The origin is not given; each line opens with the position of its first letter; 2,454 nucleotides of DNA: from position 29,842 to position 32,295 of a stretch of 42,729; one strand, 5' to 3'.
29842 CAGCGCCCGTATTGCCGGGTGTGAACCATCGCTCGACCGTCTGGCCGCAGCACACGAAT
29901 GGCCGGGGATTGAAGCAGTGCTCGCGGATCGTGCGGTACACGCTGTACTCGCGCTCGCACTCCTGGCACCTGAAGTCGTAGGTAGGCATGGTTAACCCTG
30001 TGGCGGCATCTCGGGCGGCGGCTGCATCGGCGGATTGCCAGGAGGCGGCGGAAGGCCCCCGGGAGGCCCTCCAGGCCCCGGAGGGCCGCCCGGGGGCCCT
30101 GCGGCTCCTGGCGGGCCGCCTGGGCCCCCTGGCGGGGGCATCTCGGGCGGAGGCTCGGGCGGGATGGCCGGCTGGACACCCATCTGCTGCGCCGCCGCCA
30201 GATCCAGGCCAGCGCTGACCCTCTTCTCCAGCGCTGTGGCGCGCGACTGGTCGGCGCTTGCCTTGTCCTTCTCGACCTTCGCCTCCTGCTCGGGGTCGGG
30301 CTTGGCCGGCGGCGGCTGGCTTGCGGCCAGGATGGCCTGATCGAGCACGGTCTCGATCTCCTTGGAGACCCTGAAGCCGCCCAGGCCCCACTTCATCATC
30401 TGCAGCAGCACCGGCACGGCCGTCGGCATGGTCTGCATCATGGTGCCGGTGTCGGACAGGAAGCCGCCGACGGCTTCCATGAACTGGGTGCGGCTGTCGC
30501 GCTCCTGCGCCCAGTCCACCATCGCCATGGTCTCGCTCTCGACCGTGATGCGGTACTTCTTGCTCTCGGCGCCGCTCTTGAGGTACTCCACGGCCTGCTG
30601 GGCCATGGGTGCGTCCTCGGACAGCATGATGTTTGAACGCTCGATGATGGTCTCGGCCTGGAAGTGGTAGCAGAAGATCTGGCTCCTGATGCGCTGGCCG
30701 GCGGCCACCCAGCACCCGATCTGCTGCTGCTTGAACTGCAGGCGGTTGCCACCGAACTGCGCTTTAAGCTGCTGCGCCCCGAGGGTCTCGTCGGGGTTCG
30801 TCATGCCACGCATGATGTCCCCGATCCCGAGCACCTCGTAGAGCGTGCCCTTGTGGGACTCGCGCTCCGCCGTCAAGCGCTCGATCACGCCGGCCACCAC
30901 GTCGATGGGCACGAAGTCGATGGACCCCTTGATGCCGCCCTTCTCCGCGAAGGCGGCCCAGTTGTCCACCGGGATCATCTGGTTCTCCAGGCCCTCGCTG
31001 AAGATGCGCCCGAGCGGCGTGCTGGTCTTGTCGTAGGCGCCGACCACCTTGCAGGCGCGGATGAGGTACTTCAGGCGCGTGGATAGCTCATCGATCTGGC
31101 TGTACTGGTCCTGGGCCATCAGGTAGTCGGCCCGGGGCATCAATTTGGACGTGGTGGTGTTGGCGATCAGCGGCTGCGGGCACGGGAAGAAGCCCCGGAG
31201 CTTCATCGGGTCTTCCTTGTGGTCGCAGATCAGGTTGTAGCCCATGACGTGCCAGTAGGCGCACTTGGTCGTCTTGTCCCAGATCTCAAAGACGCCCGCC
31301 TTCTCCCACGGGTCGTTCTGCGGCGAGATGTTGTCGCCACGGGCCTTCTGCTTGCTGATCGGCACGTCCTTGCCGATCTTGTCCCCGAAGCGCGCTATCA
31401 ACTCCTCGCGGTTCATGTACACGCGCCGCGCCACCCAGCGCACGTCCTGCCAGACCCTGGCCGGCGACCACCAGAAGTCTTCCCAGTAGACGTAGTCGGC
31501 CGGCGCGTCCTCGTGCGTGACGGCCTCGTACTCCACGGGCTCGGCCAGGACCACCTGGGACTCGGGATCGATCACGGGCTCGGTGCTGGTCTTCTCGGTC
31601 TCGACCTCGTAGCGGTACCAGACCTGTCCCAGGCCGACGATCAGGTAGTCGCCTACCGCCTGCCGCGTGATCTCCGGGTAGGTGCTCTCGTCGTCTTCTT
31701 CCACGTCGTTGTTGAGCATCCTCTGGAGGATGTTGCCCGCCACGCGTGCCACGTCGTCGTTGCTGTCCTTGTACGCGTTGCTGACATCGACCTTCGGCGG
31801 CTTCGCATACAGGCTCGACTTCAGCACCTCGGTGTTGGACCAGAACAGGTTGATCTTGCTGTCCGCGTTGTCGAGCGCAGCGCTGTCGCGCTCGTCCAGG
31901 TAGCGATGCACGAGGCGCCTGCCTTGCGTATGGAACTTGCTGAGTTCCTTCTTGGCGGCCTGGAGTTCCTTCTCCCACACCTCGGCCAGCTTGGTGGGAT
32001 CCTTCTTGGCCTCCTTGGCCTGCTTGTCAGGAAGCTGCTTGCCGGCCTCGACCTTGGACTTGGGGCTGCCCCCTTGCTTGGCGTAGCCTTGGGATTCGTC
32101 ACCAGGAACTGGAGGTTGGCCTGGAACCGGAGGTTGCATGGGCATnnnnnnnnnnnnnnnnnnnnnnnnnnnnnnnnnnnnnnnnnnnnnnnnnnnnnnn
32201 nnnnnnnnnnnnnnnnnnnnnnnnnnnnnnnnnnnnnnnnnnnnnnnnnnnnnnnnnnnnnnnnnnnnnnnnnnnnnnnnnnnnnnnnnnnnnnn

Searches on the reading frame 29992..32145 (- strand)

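Call 52: search_protein_families(library=phrogs, proteins=[window:29992-32145:-], max_evalue=0.001)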
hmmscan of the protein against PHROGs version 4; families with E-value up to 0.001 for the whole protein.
window:29992-32145:- (717 aa): 3 families
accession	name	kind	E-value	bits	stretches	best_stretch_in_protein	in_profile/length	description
phrog_12082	-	head and packaging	2.2e-157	526.6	2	39-518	6-490/715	portal protein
phrog_332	-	connector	0.00016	21.2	1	108-313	88-234/560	head-tail adaptor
phrog_156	-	head and packaging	0.0003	20.3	1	139-260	99-197/681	portal protein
